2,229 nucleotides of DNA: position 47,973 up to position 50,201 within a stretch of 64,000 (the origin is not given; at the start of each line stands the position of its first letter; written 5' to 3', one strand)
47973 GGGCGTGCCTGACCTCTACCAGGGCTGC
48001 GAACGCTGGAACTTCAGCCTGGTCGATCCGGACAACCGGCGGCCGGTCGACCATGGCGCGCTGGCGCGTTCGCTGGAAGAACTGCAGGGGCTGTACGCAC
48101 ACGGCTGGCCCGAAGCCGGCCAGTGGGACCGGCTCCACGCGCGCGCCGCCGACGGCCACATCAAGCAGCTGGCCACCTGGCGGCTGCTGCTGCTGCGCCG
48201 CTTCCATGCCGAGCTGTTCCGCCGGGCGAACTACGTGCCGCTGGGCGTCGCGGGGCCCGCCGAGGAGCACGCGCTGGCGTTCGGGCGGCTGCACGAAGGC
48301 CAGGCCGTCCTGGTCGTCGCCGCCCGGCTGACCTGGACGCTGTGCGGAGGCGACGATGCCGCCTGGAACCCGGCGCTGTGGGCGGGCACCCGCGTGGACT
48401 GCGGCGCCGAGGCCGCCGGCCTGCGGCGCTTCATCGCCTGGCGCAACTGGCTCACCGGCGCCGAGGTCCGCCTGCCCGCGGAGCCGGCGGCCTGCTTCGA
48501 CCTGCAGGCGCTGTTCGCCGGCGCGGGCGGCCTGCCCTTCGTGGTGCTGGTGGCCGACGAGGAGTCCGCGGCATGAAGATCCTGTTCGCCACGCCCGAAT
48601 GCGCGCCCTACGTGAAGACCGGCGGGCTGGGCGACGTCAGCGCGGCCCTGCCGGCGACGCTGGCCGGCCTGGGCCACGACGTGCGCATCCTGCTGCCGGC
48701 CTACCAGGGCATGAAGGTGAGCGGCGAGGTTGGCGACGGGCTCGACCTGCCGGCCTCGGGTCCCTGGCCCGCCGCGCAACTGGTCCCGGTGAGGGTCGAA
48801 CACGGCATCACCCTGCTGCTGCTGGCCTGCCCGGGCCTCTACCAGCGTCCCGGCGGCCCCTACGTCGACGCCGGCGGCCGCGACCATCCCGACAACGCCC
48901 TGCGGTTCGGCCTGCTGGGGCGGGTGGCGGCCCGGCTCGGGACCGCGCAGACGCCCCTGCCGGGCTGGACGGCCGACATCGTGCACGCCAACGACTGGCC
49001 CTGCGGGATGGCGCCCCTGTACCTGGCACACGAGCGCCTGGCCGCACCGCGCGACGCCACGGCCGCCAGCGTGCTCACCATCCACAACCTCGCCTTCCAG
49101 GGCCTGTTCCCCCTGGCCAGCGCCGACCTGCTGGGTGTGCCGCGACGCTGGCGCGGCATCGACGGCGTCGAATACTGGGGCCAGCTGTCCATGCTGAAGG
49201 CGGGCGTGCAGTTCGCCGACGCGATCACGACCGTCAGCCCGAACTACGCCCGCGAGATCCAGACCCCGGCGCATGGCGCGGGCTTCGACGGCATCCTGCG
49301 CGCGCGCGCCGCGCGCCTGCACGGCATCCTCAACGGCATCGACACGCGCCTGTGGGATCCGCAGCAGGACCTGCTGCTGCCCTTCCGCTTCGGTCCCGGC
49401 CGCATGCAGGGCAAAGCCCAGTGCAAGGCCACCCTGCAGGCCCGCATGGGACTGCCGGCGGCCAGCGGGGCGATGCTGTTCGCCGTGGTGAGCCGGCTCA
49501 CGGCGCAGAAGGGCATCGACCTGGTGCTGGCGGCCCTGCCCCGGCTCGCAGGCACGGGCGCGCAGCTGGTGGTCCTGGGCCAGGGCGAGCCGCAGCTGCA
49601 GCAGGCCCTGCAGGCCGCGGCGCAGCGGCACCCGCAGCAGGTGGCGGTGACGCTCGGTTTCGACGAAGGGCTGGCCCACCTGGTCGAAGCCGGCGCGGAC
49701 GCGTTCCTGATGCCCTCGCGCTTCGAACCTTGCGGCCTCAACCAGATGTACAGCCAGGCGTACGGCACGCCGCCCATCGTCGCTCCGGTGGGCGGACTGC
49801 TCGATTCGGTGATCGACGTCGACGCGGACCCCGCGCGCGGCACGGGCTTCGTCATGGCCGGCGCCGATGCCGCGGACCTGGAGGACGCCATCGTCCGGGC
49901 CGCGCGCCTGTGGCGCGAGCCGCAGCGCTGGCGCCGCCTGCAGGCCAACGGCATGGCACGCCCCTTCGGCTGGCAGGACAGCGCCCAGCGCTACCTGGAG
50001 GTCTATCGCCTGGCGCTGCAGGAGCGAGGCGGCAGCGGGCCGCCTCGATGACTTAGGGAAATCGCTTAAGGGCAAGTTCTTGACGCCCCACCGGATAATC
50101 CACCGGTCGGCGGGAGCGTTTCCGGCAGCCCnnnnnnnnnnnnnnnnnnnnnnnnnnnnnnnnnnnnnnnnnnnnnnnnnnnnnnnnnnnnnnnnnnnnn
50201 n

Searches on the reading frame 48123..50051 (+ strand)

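Call 68: search_protein_families(library=pfam, proteins=[window:48123-50051:+], max_evalue=0.00001)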
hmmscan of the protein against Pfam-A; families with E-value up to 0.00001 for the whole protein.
window:48123-50051:+ (642 aa): 3 families
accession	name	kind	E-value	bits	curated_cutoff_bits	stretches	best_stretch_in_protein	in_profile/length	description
PF08323.17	Glyco_transf_5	-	1.2e-69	235.1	22.7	1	152-393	1-238/239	Starch synthase catalytic domain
PF00534.26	Glycos_transf_1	-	8.1e-18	65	26.4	1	451-604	16-166/172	Glycosyl transferases group 1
PF13692.12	Glyco_trans_1_4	-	1.7e-14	54.7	27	1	453-593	4-139/142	Glycosyl transferases group 1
